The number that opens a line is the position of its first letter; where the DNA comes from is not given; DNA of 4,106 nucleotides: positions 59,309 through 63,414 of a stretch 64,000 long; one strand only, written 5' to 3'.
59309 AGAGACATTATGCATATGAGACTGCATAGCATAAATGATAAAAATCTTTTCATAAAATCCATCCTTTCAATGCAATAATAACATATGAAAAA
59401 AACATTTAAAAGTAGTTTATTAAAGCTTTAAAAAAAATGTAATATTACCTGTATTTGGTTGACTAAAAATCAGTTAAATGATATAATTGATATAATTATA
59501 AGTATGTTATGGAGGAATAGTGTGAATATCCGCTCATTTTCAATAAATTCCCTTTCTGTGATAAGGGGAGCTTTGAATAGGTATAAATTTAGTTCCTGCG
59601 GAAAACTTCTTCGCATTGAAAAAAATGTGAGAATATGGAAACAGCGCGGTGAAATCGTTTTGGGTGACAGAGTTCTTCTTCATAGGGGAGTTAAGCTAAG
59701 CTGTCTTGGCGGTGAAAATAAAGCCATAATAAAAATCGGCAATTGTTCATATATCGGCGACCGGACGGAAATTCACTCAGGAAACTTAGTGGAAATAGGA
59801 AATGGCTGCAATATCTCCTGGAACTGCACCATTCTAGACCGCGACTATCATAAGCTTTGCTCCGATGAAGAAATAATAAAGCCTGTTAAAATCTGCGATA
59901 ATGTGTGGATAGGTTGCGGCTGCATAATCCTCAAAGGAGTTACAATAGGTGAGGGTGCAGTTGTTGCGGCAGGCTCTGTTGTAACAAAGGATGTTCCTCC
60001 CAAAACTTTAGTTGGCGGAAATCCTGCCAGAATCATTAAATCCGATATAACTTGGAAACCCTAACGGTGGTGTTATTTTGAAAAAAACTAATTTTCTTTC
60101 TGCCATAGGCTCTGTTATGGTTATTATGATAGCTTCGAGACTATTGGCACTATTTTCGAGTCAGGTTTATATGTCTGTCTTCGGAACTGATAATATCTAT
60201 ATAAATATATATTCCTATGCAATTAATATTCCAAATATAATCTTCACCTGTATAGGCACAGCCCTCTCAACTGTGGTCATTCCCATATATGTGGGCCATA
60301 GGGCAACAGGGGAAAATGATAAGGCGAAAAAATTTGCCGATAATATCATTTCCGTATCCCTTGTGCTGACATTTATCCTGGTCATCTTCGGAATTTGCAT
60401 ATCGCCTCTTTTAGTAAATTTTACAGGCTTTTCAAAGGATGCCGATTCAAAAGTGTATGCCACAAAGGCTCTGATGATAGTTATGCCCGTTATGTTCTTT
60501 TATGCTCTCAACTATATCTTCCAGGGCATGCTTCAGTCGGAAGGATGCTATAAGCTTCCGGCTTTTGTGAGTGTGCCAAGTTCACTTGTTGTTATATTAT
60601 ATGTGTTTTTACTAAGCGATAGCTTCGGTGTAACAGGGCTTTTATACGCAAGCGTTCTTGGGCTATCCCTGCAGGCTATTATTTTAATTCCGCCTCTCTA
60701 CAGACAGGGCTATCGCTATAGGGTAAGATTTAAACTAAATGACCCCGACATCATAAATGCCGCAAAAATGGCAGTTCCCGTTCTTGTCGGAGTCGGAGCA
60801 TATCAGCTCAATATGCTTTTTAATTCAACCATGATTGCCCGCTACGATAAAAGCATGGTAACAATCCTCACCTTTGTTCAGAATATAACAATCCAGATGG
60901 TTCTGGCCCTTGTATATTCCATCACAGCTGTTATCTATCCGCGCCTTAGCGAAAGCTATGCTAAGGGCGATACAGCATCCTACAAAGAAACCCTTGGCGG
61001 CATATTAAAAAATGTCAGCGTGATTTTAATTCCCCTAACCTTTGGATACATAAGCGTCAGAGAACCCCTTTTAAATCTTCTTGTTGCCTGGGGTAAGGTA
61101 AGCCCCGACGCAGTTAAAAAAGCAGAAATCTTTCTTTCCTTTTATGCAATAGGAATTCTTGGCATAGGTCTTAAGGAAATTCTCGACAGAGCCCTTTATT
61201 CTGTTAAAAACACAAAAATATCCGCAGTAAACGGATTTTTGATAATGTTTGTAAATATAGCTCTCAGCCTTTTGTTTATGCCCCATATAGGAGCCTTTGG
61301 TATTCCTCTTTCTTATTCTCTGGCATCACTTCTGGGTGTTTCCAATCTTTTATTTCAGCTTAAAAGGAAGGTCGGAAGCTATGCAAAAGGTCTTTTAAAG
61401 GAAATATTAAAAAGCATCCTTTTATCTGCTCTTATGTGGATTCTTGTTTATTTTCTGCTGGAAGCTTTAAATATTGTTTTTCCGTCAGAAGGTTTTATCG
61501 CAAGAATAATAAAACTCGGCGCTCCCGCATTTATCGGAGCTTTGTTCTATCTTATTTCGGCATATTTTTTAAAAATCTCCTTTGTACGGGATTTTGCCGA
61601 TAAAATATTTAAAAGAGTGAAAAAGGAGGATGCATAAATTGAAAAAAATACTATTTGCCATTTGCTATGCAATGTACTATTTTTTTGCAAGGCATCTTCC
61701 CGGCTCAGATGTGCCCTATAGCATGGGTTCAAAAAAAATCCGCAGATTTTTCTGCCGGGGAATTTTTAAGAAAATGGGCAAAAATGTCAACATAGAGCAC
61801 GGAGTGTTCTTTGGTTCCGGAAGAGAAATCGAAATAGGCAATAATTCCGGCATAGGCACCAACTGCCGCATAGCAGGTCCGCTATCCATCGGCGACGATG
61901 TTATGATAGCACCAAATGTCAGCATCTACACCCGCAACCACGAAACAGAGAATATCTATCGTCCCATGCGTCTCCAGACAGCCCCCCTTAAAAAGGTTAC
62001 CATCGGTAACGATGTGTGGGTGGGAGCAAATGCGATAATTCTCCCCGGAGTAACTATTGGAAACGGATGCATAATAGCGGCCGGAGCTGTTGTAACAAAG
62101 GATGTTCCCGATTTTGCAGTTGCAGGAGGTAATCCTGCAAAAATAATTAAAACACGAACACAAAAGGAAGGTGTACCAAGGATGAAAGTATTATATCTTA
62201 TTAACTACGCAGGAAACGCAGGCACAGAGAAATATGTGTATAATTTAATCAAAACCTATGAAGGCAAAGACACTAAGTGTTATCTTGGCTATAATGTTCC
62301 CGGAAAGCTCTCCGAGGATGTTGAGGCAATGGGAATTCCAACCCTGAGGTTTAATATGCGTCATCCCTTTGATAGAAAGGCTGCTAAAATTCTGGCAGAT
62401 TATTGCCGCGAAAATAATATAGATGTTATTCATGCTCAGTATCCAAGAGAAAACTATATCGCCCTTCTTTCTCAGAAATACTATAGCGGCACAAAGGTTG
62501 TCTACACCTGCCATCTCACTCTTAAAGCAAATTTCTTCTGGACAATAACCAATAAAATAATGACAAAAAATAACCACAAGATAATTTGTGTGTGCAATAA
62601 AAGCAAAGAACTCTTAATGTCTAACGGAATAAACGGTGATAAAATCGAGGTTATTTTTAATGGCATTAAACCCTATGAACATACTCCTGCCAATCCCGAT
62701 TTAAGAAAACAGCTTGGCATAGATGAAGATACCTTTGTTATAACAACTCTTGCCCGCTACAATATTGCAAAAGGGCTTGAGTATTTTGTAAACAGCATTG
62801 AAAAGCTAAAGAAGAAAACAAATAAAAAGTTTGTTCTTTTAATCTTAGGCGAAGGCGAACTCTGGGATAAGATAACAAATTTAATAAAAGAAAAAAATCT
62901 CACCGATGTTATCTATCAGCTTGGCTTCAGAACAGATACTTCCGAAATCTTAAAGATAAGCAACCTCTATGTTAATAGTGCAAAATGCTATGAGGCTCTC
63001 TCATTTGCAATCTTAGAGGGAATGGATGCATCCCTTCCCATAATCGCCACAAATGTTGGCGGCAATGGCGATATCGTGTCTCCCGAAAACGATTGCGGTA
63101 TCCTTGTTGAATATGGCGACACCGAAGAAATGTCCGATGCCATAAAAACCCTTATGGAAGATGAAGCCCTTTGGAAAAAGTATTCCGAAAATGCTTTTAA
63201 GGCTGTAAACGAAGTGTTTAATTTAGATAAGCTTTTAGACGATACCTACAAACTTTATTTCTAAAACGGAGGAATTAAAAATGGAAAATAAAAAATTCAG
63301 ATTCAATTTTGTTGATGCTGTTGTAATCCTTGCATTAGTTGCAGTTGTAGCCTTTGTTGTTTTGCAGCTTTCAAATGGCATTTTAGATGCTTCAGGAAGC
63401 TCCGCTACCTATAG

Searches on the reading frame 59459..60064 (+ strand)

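Call 16: search_protein_families(library=pfam, proteins=[window:59459-60064:+], max_evalue=0.001)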
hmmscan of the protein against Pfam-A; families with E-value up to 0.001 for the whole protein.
window:59459-60064:+ (201 aa): 3 families
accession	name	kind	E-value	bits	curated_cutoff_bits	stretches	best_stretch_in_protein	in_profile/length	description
PF00132.30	Hexapep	-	2.2e-13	49.7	27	1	143-177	2-36/36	Bacterial transferase hexapeptide (six repeats)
PF14602.12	Hexapep_2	-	1.9e-07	31.1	27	1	142-177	1-34/34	Hexapeptide repeat of succinyl-transferase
PF25084.1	LbH_EIF2B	-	0.00029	21.3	54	1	92-177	17-101/105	EIF2B subunit epsilon LbH domain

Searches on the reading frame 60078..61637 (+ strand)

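Call 15: search_protein_families(library=pfam, proteins=[window:60078-61637:+], max_evalue=0.001)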
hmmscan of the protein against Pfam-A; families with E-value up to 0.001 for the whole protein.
window:60078-61637:+ (519 aa): 2 families
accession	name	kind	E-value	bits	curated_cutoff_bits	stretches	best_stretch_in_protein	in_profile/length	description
PF03023.19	MurJ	-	7e-64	216.5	27.4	1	34-463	4-435/451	Lipid II flippase MurJ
PF01554.23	MatE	-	2.9e-13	50.2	24.9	2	236-397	3-159/161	MatE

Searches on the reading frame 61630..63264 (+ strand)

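Call 16: search_protein_families(library=pfam, proteins=[window:61630-63264:+], max_evalue=0.001)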
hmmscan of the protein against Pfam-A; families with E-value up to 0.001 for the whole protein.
window:61630-63264:+ (544 aa): 7 families
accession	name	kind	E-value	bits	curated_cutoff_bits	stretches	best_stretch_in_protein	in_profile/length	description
PF00534.26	Glycos_transf_1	-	4.9e-30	104.8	26.4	1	357-524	4-171/172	Glycosyl transferases group 1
PF13692.12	Glyco_trans_1_4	-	3.2e-24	86.2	27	1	370-511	3-142/142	Glycosyl transferases group 1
PF13439.12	Glyco_transf_4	-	1.2e-18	68.2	28.5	1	198-347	3-167/170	Glycosyltransferase Family 4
PF00132.30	Hexapep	-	3.5e-18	64.9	27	2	123-157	2-36/36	Bacterial transferase hexapeptide (six repeats)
PF14602.12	Hexapep_2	-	8.3e-12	45.1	27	1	123-157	2-34/34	Hexapeptide repeat of succinyl-transferase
PF13579.12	Glyco_trans_4_4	-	9.7e-05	23.2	29.7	1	230-345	39-158/158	Glycosyl transferase 4-like domain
PF25084.1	LbH_EIF2B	-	0.00038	20.9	54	0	65-153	20-103/105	EIF2B subunit epsilon LbH domain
